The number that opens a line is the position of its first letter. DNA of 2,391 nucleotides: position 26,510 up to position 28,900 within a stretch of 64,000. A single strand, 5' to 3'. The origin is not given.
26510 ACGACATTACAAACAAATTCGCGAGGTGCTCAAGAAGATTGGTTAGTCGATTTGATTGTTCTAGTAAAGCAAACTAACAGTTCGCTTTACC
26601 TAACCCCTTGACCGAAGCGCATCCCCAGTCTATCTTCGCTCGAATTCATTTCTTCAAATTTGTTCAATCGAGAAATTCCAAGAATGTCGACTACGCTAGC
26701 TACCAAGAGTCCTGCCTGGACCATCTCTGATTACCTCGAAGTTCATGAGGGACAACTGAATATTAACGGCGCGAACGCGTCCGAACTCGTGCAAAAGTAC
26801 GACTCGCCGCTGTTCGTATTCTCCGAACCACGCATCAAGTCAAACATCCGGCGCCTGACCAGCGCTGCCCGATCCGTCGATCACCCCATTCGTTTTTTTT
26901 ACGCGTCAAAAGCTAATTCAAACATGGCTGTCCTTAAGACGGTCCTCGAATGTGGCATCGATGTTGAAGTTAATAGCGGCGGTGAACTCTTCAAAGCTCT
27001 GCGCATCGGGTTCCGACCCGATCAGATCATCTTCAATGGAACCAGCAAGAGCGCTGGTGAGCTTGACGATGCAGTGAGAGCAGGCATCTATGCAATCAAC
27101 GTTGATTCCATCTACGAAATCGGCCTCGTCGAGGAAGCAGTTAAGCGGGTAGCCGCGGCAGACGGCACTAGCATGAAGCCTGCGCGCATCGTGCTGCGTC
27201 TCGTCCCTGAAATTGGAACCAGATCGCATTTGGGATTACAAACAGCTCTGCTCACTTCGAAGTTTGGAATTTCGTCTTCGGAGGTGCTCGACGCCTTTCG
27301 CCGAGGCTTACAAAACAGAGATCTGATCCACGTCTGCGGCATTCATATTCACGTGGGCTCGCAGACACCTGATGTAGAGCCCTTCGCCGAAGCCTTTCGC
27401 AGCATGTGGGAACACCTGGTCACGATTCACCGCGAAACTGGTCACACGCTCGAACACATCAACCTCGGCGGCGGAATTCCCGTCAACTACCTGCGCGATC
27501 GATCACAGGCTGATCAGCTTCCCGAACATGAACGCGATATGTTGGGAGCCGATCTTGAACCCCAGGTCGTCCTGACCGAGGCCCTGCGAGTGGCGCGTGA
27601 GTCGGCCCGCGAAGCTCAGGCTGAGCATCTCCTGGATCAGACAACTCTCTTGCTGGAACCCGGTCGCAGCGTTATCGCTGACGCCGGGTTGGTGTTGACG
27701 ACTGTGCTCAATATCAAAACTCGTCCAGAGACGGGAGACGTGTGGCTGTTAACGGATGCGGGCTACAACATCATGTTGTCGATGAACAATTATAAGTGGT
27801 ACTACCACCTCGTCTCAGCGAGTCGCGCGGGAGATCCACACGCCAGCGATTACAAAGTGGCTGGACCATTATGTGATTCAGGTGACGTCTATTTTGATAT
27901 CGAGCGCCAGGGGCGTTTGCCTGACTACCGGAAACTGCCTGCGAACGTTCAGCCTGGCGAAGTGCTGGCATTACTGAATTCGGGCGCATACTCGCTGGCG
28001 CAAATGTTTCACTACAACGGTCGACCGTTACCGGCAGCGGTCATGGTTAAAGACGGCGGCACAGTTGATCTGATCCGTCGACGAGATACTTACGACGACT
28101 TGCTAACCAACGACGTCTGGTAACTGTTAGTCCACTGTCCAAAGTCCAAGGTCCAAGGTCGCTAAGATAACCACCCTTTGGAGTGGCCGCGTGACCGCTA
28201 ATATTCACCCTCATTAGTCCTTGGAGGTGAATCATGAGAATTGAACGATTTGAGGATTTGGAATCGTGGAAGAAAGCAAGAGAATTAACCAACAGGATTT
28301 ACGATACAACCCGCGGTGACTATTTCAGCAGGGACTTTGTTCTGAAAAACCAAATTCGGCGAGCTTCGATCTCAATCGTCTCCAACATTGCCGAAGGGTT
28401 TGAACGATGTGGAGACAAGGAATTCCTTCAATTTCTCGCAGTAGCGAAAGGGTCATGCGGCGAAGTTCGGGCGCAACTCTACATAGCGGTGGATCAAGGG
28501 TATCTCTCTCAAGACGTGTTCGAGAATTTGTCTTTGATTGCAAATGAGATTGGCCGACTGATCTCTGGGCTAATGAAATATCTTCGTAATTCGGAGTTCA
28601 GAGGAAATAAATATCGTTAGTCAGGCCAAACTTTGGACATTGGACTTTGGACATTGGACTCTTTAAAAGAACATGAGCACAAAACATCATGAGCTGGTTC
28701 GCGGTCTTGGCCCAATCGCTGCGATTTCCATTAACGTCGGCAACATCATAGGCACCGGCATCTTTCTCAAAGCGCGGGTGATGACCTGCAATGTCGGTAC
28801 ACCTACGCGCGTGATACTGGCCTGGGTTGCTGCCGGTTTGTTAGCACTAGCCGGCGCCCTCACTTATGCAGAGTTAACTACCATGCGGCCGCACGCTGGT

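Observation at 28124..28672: IVS-like cassette (heptamer-array stem plus Avd/IVS-type four-helix-bundle ORF) fills the gap between a PLP decarboxylase and its permease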

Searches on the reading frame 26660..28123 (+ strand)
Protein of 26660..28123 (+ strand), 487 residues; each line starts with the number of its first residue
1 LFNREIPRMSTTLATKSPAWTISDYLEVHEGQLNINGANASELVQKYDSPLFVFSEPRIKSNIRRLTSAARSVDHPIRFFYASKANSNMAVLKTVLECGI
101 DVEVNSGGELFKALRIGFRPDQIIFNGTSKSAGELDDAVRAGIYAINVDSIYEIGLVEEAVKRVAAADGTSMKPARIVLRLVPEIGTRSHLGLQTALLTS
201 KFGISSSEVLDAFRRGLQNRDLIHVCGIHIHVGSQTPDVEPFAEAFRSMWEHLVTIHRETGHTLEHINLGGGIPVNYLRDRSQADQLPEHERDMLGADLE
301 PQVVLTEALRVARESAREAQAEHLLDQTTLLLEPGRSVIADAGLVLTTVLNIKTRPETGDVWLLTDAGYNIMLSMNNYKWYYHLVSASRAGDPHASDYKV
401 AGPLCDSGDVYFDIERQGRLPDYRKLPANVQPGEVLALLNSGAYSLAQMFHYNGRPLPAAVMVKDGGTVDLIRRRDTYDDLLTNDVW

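Call 5: search_protein_families(library=pfam, proteins=[window:26660-28123:+])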
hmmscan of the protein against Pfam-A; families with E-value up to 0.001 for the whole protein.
window:26660-28123:+ (487 aa): 2 families
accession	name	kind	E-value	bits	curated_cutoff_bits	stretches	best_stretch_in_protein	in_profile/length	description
PF02784.22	Orn_Arg_deC_N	-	2.6e-43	148.6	23.4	1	63-340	4-247/247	Pyridoxal-dependent decarboxylase, pyridoxal binding domain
PF00278.28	Orn_DAP_Arg_deC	-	3.4e-11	43.7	23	1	293-442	5-95/95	Pyridoxal-dependent decarboxylase, C-terminal sheet domain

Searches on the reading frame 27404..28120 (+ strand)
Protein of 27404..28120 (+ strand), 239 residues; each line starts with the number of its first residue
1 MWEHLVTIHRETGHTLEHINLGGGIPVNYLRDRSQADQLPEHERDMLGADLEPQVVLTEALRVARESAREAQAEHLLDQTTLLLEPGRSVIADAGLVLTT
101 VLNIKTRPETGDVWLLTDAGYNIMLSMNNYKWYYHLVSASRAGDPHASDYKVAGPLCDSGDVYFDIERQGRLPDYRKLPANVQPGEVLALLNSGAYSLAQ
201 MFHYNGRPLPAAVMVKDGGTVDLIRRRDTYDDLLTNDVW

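Call 33: find_related_loci(query=window:27404-28120:+, collection=metagenome_contigs, flank=3000)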
Query window:27404-28120:+ (239 aa) in metagenome_contigs; peptide patterns used: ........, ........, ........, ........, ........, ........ (x = any residue, [..] = any of these).
600 stretches matched a pattern (row limit reached: there are more); 532 encode a relative of the query (tblastn E <= 1e-3); the best 80 are kept; 80 distinct loci.
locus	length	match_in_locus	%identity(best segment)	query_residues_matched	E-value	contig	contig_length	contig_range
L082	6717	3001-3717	90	1-239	1e-149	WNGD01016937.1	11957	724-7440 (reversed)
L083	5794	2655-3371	90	1-239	4e-150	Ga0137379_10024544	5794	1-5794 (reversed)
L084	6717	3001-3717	90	1-239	3e-149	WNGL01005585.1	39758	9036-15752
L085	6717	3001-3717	90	1-239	2e-149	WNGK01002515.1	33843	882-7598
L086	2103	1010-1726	89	1-239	2e-159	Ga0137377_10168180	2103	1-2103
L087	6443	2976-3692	90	1-239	3e-149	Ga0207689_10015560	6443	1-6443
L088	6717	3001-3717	89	1-239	6e-149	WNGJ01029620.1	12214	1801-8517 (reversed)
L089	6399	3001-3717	89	1-239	2e-148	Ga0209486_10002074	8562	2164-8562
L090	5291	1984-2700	90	1-239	8e-150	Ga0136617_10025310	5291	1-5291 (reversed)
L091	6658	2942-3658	88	1-239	3e-148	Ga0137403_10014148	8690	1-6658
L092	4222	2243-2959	89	1-239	3e-151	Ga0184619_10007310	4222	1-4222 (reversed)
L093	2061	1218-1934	88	1-239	6e-158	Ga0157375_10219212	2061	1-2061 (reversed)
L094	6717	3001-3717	89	1-239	2e-147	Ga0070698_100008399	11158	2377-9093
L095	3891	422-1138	88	1-239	3e-151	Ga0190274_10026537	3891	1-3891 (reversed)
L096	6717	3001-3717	89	1-239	3e-147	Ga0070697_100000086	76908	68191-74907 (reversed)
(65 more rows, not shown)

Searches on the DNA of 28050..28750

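Call 68: search_rna_families(source=window, start=28050, end=28750, threshold=evalue, max_evalue=1)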
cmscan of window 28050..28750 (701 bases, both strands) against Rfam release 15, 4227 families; matches with E-value up to 1: 0.
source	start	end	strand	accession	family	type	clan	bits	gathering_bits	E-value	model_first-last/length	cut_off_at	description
